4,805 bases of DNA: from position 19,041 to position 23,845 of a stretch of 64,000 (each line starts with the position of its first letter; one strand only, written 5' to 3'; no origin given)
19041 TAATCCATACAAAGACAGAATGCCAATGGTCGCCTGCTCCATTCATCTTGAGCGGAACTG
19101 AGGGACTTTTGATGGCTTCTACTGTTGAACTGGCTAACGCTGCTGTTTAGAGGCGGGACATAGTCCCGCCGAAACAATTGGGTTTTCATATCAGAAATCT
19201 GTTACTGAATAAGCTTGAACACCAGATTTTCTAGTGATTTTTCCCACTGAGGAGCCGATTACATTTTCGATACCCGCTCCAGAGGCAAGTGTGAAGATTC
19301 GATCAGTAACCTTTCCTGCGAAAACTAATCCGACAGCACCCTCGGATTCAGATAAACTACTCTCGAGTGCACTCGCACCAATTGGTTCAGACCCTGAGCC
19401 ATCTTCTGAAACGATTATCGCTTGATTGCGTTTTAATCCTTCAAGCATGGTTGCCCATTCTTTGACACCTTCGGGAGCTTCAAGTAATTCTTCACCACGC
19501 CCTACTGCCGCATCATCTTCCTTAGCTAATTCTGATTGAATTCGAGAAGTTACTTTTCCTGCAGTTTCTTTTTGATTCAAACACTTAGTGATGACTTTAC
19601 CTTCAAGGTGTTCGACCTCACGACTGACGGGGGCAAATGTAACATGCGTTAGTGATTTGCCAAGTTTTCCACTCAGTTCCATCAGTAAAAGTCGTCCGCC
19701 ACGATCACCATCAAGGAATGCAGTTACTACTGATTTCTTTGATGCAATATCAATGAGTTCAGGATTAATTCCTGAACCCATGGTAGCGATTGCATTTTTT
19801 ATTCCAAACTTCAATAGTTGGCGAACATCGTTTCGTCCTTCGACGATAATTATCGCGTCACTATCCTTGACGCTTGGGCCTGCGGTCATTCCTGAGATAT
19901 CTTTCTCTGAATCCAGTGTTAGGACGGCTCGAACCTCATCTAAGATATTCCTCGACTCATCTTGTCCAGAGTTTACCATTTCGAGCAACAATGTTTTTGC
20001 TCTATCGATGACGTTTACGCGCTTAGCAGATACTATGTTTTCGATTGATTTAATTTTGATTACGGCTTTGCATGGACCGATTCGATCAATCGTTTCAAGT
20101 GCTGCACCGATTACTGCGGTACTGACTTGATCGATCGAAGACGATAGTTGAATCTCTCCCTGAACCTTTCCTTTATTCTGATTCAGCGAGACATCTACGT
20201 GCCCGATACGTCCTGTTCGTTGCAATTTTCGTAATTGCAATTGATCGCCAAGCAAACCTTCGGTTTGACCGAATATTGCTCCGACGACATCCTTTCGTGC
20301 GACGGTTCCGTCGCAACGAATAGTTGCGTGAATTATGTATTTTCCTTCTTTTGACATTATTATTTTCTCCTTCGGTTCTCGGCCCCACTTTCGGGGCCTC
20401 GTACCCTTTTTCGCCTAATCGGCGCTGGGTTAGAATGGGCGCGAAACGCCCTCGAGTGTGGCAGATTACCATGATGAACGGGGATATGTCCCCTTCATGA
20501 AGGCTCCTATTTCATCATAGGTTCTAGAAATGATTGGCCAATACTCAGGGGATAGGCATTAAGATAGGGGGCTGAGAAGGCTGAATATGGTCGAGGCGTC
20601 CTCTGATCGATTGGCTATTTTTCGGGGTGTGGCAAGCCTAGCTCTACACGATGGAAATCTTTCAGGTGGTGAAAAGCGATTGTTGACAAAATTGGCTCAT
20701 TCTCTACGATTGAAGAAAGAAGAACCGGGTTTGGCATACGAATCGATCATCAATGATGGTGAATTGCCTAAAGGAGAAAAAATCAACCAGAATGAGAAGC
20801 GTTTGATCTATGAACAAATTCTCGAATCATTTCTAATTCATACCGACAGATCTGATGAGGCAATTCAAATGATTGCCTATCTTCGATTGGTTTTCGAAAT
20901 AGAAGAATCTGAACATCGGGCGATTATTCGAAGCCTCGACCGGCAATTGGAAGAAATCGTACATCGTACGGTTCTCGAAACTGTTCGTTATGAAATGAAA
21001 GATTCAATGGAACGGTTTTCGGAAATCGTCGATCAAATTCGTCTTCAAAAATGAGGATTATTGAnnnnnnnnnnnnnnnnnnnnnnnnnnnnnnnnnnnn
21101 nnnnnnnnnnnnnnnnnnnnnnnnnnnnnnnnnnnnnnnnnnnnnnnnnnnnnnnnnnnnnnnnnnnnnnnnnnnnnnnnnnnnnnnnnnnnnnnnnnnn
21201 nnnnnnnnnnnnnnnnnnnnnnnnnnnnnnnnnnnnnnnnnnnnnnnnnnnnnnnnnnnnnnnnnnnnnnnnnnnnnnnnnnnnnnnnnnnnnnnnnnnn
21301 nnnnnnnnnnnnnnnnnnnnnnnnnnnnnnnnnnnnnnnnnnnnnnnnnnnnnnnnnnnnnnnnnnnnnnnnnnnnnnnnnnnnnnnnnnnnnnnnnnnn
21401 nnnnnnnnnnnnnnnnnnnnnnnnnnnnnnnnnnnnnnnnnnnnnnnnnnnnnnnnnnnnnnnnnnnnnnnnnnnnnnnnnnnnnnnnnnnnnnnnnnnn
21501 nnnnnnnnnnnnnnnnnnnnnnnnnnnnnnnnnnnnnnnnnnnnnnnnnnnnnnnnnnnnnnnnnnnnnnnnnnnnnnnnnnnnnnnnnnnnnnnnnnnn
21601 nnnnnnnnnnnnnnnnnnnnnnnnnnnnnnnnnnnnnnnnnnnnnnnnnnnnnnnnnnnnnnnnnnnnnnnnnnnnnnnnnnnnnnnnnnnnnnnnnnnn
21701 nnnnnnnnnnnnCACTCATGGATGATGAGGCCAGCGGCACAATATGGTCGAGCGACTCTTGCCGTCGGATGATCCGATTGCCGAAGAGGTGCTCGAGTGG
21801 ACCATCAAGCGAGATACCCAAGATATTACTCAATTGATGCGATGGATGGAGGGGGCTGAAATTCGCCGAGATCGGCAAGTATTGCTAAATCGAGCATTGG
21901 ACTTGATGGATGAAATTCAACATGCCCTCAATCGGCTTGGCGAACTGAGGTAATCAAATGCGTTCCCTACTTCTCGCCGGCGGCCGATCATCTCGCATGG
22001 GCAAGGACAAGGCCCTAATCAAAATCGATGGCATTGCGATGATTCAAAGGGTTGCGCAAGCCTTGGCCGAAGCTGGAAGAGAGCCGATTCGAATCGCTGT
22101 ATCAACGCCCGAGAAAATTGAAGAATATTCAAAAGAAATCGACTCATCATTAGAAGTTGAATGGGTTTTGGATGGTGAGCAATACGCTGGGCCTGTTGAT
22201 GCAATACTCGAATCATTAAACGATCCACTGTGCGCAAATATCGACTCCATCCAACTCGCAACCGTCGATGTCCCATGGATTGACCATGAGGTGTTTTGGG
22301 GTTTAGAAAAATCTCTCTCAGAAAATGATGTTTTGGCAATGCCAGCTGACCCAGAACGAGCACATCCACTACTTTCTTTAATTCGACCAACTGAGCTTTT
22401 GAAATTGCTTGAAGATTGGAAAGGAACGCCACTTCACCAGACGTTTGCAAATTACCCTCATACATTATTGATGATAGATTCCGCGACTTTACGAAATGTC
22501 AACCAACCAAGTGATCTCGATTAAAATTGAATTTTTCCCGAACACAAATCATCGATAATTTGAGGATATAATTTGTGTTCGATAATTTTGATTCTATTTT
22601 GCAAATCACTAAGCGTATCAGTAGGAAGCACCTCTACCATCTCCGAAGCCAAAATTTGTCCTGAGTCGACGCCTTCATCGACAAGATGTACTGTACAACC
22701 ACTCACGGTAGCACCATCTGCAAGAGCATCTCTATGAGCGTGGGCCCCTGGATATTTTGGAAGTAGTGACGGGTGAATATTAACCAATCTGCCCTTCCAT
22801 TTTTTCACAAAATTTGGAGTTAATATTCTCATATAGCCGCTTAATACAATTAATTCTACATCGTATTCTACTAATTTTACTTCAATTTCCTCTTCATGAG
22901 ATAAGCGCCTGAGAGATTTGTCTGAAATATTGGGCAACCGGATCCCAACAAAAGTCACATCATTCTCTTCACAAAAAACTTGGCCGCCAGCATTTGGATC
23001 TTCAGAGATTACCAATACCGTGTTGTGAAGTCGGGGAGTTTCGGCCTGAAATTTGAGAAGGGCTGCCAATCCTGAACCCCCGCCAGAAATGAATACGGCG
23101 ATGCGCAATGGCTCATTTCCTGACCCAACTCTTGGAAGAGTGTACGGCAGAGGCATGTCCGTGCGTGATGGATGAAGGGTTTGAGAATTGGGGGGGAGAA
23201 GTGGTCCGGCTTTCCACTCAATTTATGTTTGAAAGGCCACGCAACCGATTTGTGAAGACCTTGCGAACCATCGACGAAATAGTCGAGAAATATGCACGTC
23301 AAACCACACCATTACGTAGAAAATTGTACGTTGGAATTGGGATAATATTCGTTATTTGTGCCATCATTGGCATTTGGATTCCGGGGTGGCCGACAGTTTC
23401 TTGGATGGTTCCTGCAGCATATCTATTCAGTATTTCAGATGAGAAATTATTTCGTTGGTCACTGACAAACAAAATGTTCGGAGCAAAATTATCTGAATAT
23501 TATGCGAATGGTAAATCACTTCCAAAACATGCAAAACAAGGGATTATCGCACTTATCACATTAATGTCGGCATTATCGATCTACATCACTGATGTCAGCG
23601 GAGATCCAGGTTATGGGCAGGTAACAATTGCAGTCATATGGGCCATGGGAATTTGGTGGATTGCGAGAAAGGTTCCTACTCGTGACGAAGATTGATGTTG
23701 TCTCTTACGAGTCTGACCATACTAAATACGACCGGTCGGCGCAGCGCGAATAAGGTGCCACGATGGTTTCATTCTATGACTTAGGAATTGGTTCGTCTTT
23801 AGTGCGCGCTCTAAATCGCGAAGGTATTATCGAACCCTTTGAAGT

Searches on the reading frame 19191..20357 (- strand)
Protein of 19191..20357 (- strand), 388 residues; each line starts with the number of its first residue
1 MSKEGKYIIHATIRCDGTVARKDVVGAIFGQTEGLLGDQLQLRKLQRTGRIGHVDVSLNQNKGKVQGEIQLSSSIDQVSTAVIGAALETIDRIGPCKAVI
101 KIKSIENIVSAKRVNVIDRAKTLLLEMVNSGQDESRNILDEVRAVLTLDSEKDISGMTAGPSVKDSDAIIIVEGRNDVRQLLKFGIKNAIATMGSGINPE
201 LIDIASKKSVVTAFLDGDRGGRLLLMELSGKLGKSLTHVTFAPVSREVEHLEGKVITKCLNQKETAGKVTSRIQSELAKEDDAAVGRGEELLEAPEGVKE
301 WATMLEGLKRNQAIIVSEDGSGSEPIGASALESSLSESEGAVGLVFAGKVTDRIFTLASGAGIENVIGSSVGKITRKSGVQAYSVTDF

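Call 16: search_protein_families(library=pfam, proteins=[window:19191-20357:-], max_evalue=0.0001)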
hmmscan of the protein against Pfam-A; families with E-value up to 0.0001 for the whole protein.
window:19191-20357:- (388 aa): 2 families
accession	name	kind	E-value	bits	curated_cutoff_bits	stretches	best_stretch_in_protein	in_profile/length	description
PF13662.12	Toprim_4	-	4.6e-09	36.8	25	1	168-237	2-79/85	Toprim domain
PF01751.28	Toprim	-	7.2e-08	32.9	23.1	1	169-231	2-79/96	Toprim domain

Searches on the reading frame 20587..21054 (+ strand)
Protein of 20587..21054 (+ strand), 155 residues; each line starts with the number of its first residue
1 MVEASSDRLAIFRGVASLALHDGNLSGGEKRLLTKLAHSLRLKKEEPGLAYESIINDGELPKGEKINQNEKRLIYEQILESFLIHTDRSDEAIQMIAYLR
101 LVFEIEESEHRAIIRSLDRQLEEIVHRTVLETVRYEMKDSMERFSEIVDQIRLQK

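Call 16: search_protein_families(library=pfam, proteins=[window:20587-21054:+], max_evalue=0.0001)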
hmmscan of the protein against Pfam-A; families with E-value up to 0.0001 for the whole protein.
window:20587-21054:+ (155 aa): 1 family
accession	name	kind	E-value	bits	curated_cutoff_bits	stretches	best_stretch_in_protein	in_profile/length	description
PF03735.19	ENT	-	2.2e-05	24.8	28.5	0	75-124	12-64/71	ENT domain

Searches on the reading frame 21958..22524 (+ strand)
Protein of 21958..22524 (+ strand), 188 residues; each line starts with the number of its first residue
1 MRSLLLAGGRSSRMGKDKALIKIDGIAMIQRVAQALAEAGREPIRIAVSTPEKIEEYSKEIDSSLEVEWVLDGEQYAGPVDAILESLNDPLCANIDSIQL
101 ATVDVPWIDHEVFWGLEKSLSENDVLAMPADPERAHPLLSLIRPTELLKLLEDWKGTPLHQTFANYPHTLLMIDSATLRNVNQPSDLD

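Call 16: search_protein_families(library=pfam, proteins=[window:21958-22524:+], max_evalue=0.0001)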
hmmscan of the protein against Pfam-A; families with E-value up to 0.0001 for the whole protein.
window:21958-22524:+ (188 aa): 1 family
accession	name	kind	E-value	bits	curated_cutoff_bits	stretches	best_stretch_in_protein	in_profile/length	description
PF12804.13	NTP_transf_3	-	7.5e-25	88.4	27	1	4-157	2-147/160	MobA-like NTP transferase domain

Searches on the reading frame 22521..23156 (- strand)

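Call 16: search_protein_families(library=pfam, proteins=[window:22521-23156:-], max_evalue=0.0001)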
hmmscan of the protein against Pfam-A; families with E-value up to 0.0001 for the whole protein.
window:22521-23156:- (211 aa): 1 family
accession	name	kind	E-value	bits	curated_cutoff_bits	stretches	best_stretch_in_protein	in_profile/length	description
PF00551.24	Formyl_trans_N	-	1.5e-49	168.6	26.1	1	18-201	2-181/181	Formyl transferase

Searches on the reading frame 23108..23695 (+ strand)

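Call 16: search_protein_families(library=pfam, proteins=[window:23108-23695:+], max_evalue=0.0001)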
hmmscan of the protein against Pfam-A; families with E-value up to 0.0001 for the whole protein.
window:23108-23695:+ (195 aa): 1 family
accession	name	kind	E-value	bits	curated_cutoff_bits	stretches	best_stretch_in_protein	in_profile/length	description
PF04304.18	DUF454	-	1.8e-19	70.3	35.1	1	71-190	1-114/115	Protein of unknown function (DUF454)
